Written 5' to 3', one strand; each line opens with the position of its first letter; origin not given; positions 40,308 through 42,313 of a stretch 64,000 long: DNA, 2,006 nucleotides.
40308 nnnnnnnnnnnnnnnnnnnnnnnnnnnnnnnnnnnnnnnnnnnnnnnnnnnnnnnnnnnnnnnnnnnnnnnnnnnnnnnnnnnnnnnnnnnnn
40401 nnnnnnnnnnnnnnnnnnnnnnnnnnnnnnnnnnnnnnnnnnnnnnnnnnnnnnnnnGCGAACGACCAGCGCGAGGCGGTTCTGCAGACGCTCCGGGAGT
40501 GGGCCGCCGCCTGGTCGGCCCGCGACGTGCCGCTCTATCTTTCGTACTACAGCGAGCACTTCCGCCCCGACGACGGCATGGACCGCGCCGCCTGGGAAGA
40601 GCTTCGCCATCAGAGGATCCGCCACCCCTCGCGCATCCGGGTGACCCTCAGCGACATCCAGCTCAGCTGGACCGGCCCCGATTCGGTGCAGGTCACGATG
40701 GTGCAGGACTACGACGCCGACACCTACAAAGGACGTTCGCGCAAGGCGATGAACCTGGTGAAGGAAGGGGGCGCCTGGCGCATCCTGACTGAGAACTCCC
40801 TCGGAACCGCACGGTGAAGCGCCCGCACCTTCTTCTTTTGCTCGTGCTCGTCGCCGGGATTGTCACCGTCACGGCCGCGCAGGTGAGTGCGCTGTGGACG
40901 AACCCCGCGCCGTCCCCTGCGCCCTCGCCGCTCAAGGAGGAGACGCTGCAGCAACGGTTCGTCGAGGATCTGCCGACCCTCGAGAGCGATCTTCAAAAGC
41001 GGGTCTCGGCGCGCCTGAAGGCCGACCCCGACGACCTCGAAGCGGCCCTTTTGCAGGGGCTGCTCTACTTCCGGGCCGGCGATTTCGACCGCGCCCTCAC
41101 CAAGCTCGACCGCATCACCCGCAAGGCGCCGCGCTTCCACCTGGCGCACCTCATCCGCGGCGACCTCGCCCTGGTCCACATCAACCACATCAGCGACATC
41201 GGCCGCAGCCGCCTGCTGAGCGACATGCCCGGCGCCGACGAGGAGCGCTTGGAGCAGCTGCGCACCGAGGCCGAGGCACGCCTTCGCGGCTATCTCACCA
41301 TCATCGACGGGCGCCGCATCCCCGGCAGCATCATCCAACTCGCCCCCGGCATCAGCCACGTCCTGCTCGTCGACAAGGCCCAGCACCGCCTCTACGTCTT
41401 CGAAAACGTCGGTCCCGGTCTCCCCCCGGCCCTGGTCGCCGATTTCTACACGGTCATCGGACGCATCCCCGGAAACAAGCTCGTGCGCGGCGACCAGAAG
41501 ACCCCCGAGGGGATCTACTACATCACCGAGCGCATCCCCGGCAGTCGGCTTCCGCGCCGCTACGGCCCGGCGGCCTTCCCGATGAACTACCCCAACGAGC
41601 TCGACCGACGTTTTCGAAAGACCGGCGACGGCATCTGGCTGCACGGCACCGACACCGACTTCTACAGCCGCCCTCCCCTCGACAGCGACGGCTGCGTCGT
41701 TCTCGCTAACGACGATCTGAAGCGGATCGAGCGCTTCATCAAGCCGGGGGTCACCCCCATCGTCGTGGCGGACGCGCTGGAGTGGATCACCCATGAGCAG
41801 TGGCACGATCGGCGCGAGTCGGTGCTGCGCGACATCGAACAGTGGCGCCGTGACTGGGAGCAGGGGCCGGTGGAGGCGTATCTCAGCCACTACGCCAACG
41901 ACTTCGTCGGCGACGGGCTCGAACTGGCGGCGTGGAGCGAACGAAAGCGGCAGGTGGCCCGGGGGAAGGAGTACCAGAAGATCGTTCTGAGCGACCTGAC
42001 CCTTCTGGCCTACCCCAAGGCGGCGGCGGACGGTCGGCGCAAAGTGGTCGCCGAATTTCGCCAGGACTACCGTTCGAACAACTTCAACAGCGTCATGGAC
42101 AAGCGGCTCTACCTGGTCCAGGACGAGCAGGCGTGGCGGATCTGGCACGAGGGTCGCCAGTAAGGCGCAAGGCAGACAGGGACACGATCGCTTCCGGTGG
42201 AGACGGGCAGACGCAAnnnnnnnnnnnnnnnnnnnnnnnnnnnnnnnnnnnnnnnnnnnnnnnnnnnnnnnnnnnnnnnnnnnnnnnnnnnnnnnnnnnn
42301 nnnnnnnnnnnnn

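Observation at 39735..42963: Three consecutive genes carry the same ~110-aa C-terminal NTF2/SnoaL-like module on different N-terminal domains, next to tol-pal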

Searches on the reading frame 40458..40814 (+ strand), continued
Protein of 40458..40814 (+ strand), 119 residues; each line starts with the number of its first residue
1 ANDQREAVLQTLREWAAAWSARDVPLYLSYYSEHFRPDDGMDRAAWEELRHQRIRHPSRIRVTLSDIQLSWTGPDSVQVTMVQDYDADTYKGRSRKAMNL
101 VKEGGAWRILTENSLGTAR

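Call 68: fold_search(model_id=the predicted structure, library=pdb)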
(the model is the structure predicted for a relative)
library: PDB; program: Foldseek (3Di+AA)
matches with E <= 10: 1104; with E <= 0.001: 130
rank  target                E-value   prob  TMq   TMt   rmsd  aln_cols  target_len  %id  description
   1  7o21_A                9.5e-08  1.00  0.39  0.35   2.3       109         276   25  Structure of Bdellovibrio bacteriovorus Bd1075 (released 2021-04-21)
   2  7o21_B                1.0e-07  1.00  0.39  0.36   2.1       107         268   23  Structure of Bdellovibrio bacteriovorus Bd1075 (released 2021-04-21)
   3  6xj7_B                1.5e-06  1.00  0.41  0.35   2.2       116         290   23  Crystal structure of the helical cell shape determining protein Pgp2 (K307A mutant) from Campylobacter jejuni (released 2021-03-17)
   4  6xj7_A                3.5e-06  1.00  0.41  0.35   2.2       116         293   23  Crystal structure of the helical cell shape determining protein Pgp2 (K307A mutant) from Campylobacter jejuni (released 2021-03-17)
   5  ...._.                4.9e-06  1.00  0.40  0.32   2.1       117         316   21  Structure of Helicobacter pylori Csd6 in the ligand-free state (released 2015-09-02)
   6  6xj6                  1.1e-05  1.00  0.40  0.35   2.5       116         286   24  Crystal structure of the helical cell shape determining protein Pgp2 from Campylobacter jejuni (released 2021-03-17)
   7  8uqf_B                6.4e-05  1.00  0.38  0.69   3.2       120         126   17  Crystal structure of designed cortisol-binding protein hcy129_mpnn5 (released 2024-11-20)
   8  3f7s                  6.8e-05  1.00  0.37  0.63   3.2       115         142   14  CRYSTAL STRUCTURE OF A NTF2-LIKE PROTEIN OF UNKNOWN FUNCTION (PP_4556) FROM PSEUDOMONAS PUTIDA KT2440 AT 2.11 A RESOLUTI (released 2008-11-25)
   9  6p7l_C                7.6e-05  1.00  0.41  0.69   3.1       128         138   14  1.8 Angstrom structure of Aln2 from Streptomyces sp. CM020 (released 2020-06-17)
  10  7urw_D                7.6e-05  1.00  0.36  0.68   4.1       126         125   12  Tetradecameric hub domain of CaMKII beta (released 2022-05-11)
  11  7urw_F                7.6e-05  1.00  0.36  0.67   4.0       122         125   12  Tetradecameric hub domain of CaMKII beta (released 2022-05-11)
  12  7urw_A                1.0e-04  1.00  0.36  0.68   3.8       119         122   12  Tetradecameric hub domain of CaMKII beta (released 2022-05-11)
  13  7sjy_B                1.1e-04  1.00  0.37  0.30   2.6       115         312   11  Crystal structure of Clostridium thermocellum RsgI9 S1C-NTF2 bi-domain (released 2022-03-02)
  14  3cnx_C                1.2e-04  1.00  0.36  0.58   4.4       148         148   11  CRYSTAL STRUCTURE OF A PUTATIVE DEHYDRATASE FROM THE NTF2-LIKE FAMILY (SAV_4671) FROM STREPTOMYCES AVERMITILIS AT 2.10 (released 2008-04-08)
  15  7urw_E                1.3e-04  1.00  0.36  0.63   4.0       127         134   12  Tetradecameric hub domain of CaMKII beta (released 2022-05-11)
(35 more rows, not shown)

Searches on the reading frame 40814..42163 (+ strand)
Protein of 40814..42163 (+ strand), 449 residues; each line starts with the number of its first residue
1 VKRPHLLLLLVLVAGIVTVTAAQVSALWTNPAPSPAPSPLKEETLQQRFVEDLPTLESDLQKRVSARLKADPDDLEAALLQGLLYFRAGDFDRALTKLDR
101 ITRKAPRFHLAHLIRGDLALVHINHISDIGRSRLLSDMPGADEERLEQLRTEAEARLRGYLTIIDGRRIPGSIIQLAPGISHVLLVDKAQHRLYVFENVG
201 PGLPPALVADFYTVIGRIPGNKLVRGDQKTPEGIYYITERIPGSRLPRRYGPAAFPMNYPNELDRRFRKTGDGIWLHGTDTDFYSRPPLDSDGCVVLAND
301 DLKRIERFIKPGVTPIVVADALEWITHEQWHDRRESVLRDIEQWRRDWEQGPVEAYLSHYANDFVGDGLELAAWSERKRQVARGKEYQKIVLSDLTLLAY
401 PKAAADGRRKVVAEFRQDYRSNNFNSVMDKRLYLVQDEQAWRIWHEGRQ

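Call 4: search_protein_families(library=pfam, proteins=[window:40814-42163:+], max_evalue=1)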
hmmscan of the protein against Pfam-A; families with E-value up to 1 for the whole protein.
window:40814-42163:+ (449 aa): 13 families
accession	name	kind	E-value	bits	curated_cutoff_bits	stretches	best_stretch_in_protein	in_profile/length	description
PF24125.1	Cds6_C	-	8.4e-27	94.1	27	1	337-446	2-110/111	Cds6 C-terminal NTF2-like domain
PF03734.19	YkuD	-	4e-19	70.1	23.4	1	182-318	2-146/146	L,D-transpeptidase catalytic domain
PF13432.12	TPR_16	-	4.4e-10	40.2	32.7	2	79-120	1-42/65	Tetratricopeptide repeat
PF12895.13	ANAPC3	-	0.00086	20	27.2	1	67-103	14-55/82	Anaphase-promoting complex, cyclosome, subunit 3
PF13428.12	TPR_14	-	0.0017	19.3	23.5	1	76-117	2-43/44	Tetratricopeptide repeat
PF13174.12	TPR_6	-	0.0026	18.7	26.3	1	76-106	1-31/33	Tetratricopeptide repeat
PF13371.12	TPR_9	-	0.0027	18.1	35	1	66-115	20-69/73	Tetratricopeptide repeat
PF14559.12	TPR_19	-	0.0028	18.4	25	1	68-108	18-58/68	Tetratricopeptide repeat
PF14561.12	TPR_20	-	0.0044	17.8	25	1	63-104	10-51/90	Tetratricopeptide repeat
PF07719.23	TPR_2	-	0.015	15.8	27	1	77-107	3-33/34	Tetratricopeptide repeat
PF07219.19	HemY_N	-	0.049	14.2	31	1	76-114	60-98/107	HemY protein N-terminus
PF25058.1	ARM_TT21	-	0.097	13.1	27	1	63-125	82-141/155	Tetratricopeptide repeat protein 21 ARM repeat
PF09613.16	HrpB1_HrpK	-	0.21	11.7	29.3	0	72-111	42-81/126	Bacterial type III secretion protein (HrpB1_HrpK)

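Call 5: search_protein_families(library=ncbifam, proteins=[window:40814-42163:+], max_evalue=1)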
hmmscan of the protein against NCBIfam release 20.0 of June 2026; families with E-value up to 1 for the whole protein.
window:40814-42163:+ (449 aa): 4 families
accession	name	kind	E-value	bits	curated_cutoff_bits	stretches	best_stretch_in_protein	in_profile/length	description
TIGR02917.1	PEP_TPR_lipo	equivalog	0.00068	17.6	312.2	1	65-114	285-334/899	XrtA/PEP-CTERM system TPR-repeat protein PrsT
NF040599.1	LdtF_DpaA_YafK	equivalog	0.0048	16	365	1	220-310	80-158/242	peptidoglycan meso-diaminopimelic acid protein amidase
NF052415.1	T3SS_chap_SctY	equivalog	0.089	13.3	70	1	66-106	31-71/106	type III secretion apparatus assembly chaperone SctY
NF040959.1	MamA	equivalog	0.089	12.2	200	1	68-106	98-136/204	magnetosome protein MamA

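Call 8: search_solved_structures(query=window:40814-42163:+, max_evalue=1, show_alignments=2)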
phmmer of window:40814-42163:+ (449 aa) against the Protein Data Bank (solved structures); distinct sequences matched with E-value up to 1: 24.
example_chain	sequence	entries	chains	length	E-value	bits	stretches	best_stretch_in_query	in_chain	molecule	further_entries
7o21_A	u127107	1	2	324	1.1e-44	156.5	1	168-397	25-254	Uncharacterized conserved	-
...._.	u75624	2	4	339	1.2e-26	97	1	213-427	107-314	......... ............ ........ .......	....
6xj6_A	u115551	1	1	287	1.5e-25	93.4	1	214-438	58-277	Pgp2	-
6xj7_A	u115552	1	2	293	1e-24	90.7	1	214-438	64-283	Pgp2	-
9qhb_A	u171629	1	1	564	4.6e-07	32.5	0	67-107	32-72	Engineered tetratricopeptide repeat protein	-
8bu0_A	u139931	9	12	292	4.7e-06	29.1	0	67-107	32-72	Consensus tetratricopeptide repeat protein | Crystal structure of an 8-repeat consensus TPR superhelix with Zinc. | Monomer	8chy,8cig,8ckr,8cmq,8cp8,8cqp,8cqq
9qhc_A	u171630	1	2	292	0.00044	22.6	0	67-107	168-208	Engineered tetratricopeptide repeat protein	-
8bda_E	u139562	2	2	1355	0.0036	19.7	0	63-134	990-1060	Intraflagellar transport protein 139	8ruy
2fo7_A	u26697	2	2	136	0.0093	18.3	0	67-103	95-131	SYNTHETIC CONSENSUS TPR PROTEIN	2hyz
8ch0_A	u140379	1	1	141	0.0098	18.2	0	67-107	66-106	Consensus tetratricopeptide repeat protein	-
6vfh_A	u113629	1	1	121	0.01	18.2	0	66-96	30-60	T33_dn10A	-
6v8e_A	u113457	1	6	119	0.016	17.5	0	66-96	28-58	Designed protein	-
6vfi_B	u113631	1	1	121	0.016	17.5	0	66-96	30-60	O43_dn18B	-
1na0_A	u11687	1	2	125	0.021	17.1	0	67-99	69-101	designed protein CTPR3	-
8fwd_0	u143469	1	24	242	0.089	15.1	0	68-131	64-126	O43-rpxdoc-EK1_A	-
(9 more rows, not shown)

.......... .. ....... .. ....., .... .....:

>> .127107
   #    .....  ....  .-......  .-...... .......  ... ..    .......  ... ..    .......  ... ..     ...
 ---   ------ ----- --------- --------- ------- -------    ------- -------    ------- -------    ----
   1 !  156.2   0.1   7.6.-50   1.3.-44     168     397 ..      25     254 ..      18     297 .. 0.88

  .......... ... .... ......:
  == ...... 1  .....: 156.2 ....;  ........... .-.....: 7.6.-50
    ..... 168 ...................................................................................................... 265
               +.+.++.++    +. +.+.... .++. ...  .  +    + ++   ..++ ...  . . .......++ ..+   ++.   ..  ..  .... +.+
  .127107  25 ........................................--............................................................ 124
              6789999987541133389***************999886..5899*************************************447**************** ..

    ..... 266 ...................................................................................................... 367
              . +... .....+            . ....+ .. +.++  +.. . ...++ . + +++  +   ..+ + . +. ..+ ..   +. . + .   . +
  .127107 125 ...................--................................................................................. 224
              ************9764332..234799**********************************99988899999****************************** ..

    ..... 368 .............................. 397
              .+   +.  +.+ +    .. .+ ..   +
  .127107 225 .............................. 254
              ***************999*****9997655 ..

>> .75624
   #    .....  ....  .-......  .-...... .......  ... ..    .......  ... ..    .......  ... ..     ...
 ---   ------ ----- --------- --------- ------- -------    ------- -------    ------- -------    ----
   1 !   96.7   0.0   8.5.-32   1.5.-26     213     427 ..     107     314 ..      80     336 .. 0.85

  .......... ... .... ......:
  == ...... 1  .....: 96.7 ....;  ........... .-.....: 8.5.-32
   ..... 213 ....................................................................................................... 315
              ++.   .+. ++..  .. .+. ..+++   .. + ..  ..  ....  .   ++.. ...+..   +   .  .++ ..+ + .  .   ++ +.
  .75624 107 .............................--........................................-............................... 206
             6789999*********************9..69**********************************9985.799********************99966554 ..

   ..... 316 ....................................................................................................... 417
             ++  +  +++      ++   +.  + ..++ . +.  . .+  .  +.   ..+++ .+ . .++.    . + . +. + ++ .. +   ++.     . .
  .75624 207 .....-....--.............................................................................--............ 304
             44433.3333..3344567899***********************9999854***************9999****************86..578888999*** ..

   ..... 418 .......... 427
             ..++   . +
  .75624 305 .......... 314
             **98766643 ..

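Call 20: find_encoding_contigs(protein=window:40814-42163:+, flank=10000, max_places=6)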
Protein window:40814-42163:+ (449 aa): 1 contig read that carries it; 1 place shown.
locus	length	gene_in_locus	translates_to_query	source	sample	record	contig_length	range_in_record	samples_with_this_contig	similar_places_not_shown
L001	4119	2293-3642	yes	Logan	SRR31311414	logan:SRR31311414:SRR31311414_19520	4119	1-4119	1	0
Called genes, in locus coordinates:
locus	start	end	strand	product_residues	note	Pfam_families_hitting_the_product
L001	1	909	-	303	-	?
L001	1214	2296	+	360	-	PF13428:TPR_14 (faint), PF07721:TPR_4 (faint), PF13374:TPR_10 (faint), PF13432:TPR_16 (weak), PF14559:TPR_19 (faint), PF24125:Cds6_C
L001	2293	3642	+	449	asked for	PF13432:TPR_16 (weak), PF03734:YkuD, PF24125:Cds6_C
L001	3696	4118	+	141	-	?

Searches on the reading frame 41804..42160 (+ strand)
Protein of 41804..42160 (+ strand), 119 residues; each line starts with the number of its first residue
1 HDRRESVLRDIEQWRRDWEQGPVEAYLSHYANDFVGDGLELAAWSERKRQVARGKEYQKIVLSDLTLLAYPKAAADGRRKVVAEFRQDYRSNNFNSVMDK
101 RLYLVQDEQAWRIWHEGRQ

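Call 24: search_solved_structures(query=window:41804-42160:+, max_evalue=1, show_alignments=4)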
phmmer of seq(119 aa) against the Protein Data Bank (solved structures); distinct sequences matched with E-value up to 1: 4.
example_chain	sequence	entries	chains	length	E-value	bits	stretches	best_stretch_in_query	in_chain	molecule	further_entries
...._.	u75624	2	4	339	3.5e-08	36.9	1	6-97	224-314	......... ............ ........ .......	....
6xj6_A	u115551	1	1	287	8.2e-07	32.5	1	2-108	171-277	Pgp2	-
7o21_A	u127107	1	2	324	3e-06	30.7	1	1-67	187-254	Uncharacterized conserved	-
6xj7_A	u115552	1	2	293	5.5e-06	29.8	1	2-108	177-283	Pgp2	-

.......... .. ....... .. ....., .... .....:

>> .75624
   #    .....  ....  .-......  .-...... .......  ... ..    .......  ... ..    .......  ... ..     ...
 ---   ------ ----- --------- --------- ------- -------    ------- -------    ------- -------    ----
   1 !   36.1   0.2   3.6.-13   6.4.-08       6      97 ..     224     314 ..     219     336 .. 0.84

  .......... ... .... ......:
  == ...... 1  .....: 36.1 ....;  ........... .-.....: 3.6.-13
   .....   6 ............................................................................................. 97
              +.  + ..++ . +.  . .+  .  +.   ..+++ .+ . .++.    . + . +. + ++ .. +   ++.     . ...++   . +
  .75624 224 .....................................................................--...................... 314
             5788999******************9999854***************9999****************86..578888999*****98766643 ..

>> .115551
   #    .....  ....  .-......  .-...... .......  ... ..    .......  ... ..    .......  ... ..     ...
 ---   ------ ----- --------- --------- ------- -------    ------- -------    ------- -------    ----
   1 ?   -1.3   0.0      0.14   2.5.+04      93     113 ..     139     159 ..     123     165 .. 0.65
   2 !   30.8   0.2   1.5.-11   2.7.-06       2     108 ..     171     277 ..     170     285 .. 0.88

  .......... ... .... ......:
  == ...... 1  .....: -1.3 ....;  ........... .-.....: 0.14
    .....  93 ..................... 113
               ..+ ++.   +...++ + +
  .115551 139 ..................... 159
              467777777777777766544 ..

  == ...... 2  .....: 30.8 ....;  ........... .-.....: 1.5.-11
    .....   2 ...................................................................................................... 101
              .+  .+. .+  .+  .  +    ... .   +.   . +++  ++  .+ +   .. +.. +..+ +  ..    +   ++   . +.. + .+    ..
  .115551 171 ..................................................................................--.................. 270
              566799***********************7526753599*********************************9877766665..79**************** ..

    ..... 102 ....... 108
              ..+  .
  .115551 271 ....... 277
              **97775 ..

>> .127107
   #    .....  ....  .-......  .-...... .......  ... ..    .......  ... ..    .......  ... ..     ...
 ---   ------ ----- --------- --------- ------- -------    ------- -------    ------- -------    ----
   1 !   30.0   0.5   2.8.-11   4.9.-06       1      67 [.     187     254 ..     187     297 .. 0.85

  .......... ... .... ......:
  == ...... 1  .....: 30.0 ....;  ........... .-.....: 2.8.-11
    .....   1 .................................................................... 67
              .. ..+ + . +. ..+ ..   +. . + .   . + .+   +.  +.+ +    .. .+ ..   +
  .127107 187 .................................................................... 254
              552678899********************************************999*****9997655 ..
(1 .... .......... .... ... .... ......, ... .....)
